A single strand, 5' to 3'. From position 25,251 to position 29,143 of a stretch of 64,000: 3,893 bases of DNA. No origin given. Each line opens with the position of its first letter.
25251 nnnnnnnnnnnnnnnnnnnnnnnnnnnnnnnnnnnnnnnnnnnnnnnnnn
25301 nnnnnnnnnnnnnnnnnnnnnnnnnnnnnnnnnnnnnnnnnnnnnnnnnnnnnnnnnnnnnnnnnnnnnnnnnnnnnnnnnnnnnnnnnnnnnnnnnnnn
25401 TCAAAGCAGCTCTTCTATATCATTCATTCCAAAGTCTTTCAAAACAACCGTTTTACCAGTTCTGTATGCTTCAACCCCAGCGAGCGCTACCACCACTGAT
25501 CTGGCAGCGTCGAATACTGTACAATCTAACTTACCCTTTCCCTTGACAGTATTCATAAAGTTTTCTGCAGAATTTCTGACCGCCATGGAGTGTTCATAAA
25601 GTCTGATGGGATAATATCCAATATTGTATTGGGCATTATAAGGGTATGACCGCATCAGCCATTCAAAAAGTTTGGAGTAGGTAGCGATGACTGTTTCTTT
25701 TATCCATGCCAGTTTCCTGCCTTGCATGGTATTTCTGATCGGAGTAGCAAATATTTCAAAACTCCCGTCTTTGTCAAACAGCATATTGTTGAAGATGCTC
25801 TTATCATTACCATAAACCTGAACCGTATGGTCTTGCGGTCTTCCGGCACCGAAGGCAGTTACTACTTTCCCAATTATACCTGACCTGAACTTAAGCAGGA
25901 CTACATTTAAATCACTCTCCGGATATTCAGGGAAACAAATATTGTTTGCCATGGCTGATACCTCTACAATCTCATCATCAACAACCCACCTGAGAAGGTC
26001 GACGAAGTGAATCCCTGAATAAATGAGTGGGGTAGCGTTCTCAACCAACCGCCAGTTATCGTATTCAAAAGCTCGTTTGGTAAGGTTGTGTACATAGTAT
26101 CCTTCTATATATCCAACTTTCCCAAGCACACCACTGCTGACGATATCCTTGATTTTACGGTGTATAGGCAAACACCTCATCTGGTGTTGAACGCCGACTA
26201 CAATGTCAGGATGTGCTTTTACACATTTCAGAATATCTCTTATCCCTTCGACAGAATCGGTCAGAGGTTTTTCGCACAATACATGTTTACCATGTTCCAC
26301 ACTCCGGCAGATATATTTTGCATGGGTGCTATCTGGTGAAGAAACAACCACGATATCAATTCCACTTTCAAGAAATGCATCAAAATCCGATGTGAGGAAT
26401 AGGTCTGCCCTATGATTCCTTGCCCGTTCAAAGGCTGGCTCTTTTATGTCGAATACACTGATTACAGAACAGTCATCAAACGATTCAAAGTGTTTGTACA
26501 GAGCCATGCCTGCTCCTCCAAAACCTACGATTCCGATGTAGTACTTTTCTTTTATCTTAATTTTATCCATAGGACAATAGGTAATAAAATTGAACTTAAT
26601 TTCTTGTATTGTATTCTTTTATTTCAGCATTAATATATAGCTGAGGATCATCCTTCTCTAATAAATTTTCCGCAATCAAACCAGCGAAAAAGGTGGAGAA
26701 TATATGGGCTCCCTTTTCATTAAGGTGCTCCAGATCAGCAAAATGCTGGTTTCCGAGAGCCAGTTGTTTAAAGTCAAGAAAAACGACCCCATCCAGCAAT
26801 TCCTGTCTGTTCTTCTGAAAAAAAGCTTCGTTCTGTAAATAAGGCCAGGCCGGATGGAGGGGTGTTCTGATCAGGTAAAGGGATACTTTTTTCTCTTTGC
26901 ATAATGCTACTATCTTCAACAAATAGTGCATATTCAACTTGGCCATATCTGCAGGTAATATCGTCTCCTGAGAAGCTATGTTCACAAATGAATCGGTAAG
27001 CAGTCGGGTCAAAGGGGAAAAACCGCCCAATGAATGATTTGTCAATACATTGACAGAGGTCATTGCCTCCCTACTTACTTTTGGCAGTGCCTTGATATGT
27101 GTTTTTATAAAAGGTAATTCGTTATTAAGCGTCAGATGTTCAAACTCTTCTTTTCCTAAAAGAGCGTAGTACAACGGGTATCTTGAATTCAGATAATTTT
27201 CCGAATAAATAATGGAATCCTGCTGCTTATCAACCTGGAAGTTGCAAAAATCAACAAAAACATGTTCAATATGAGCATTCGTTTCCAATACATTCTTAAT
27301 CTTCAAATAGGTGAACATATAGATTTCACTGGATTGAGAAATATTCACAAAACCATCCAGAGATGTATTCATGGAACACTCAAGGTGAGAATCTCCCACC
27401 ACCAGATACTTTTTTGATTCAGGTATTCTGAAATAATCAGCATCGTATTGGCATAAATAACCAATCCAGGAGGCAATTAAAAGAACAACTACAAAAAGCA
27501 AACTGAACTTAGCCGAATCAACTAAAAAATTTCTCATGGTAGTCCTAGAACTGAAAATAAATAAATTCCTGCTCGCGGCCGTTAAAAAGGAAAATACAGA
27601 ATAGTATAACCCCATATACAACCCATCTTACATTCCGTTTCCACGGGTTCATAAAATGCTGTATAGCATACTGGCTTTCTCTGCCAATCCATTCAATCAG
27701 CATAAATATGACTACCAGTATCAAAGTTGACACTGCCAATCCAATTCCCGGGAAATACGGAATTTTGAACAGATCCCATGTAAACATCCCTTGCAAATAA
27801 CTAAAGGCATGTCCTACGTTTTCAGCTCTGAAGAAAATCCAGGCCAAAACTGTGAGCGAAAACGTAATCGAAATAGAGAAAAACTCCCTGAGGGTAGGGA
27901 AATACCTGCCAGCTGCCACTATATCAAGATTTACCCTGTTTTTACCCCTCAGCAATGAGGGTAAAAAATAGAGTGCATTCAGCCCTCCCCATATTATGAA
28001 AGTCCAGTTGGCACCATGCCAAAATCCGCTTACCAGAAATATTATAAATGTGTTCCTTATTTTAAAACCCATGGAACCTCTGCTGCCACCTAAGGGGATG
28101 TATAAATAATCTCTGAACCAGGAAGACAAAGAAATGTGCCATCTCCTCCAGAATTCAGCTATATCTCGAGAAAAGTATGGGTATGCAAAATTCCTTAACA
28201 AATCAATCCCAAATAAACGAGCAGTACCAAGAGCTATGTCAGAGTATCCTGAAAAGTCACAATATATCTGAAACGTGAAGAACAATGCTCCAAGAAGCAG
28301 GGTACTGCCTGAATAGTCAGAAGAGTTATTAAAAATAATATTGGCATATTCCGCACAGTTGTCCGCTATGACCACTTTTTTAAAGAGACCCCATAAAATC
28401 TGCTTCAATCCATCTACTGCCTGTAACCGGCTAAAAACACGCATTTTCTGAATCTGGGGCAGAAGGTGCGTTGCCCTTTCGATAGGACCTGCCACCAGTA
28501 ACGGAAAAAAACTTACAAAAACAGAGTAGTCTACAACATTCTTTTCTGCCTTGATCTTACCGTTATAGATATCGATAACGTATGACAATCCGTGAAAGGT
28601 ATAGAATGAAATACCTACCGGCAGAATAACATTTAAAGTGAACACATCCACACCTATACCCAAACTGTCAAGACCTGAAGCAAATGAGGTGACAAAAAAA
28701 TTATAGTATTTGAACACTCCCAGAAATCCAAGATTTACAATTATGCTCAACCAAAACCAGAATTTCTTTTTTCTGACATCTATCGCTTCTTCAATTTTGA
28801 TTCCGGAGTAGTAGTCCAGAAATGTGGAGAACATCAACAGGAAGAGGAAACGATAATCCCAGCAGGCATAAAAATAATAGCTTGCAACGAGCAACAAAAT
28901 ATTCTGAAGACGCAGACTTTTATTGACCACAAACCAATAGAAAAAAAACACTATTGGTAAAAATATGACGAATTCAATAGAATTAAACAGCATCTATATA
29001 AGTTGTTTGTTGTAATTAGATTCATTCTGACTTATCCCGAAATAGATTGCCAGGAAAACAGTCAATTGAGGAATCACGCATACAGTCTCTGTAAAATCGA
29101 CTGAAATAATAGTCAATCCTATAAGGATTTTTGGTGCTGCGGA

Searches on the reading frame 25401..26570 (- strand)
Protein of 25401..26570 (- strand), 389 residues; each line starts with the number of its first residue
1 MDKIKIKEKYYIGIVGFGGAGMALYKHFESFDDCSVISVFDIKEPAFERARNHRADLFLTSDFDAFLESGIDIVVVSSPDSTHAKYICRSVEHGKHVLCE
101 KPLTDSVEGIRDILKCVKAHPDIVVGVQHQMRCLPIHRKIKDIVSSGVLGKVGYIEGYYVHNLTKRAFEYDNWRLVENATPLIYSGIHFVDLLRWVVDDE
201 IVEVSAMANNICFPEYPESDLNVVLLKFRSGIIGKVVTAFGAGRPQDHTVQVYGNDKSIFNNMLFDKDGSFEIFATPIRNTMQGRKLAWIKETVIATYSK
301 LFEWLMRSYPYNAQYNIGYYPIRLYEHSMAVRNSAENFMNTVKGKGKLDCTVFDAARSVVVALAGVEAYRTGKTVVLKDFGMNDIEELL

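Call 7: search_protein_families(library=pfam, proteins=[window:25401-26570:-])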
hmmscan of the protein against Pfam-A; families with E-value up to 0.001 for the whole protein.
window:25401-26570:- (389 aa): 3 families
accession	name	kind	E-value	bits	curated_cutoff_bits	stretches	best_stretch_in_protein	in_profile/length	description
PF01408.29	GFO_IDH_MocA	-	1.2e-18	68.3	24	1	12-124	3-116/120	Oxidoreductase family, NAD-binding Rossmann fold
PF22725.1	GFO_IDH_MocA_C3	-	9e-18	64.9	27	1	137-259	1-123/124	GFO/IDH/MocA C-terminal domain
PF02894.22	GFO_IDH_MocA_C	-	1.1e-14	55.2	22.9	1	141-375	1-216/218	Oxidoreductase family, C-terminal alpha/beta domain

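Call 19: search_protein_families(library=ncbifam, proteins=[window:25401-26570:-], max_evalue=1)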
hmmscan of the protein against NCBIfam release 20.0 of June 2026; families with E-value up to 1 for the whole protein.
window:25401-26570:- (389 aa): 9 families
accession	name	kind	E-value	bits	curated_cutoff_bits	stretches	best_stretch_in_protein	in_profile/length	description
TIGR04380.1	myo_inos_iolG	equivalog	8.4e-31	107.1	355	1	10-257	2-248/330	inositol 2-dehydrogenase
NF040723.1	UDP-GlcNAcDh_Arch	equivalog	5.2e-22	78.7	450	1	12-237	3-214/302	UDP-N-acetylglucosamine 3-dehydrogenase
NF041392.1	XylDh_Gfo6_Halo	equivalog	7.2e-20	71.1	350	1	69-271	81-285/350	D-xylose 1-dehydrogenase Gfo6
NF052679.1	InsChiInosDhIolG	equivalog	1.7e-16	60.2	540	1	12-233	5-222/343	bifunctional inositol 2-dehydrogenase/D-chiro-inositol 1-dehydrogenase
NF052479.1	LevoglcsnDh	equivalog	8.3e-16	57.6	650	1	42-211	44-215/386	levoglucosan dehydrogenase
NF058563.1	BT_2159_fam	equivalog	5.2e-15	55.3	650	1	12-242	3-226/350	disaccharide 3-dehydrogenase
NF008607.0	PRK11579.1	subfamily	4.5e-11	42.3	330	1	9-176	4-166/346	oxidoreductase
NF007574.0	PRK10206.1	equivalog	6.8e-11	41.8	352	1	31-159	26-153/345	oxidoreductase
NF058561.1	BT_2158_fam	equivalog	1.3e-10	40.5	750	1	8-158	34-183/487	glycoside 3-dehydrogenase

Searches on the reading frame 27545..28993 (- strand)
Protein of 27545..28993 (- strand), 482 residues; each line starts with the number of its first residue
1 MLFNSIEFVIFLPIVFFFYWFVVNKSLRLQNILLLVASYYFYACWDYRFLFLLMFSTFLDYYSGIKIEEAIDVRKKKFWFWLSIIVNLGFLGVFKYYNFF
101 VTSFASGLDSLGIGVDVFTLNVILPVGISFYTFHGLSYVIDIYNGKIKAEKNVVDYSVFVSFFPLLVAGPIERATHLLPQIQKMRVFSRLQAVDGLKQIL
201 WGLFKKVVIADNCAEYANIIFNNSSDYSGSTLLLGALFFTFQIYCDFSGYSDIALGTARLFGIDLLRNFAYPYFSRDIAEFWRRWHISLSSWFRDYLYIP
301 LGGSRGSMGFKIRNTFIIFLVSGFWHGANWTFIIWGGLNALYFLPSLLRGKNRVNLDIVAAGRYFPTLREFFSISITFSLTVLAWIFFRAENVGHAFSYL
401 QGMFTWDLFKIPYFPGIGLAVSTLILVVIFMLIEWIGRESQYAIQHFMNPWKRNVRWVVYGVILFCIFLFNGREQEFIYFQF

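Call 7: search_protein_families(library=pfam, proteins=[window:27545-28993:-])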
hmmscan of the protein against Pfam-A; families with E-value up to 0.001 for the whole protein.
window:27545-28993:- (482 aa): 1 family
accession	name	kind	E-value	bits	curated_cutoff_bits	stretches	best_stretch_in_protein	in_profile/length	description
PF03062.24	MBOAT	-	9e-30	104.5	27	1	153-348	81-296/337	MBOAT, membrane-bound O-acyltransferase family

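Call 61: search_protein_families(library=ncbifam, proteins=[window:27545-28993:-], max_evalue=1e-10)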
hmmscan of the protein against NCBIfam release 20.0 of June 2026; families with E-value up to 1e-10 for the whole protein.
window:27545-28993:- (482 aa): 1 family
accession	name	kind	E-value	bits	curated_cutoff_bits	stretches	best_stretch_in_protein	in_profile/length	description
TIGR04091.1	LTA_dltB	equivalog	1.1e-41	143.3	375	1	6-388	6-376/380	D-alanyl-lipoteichoic acid biosynthesis protein DltB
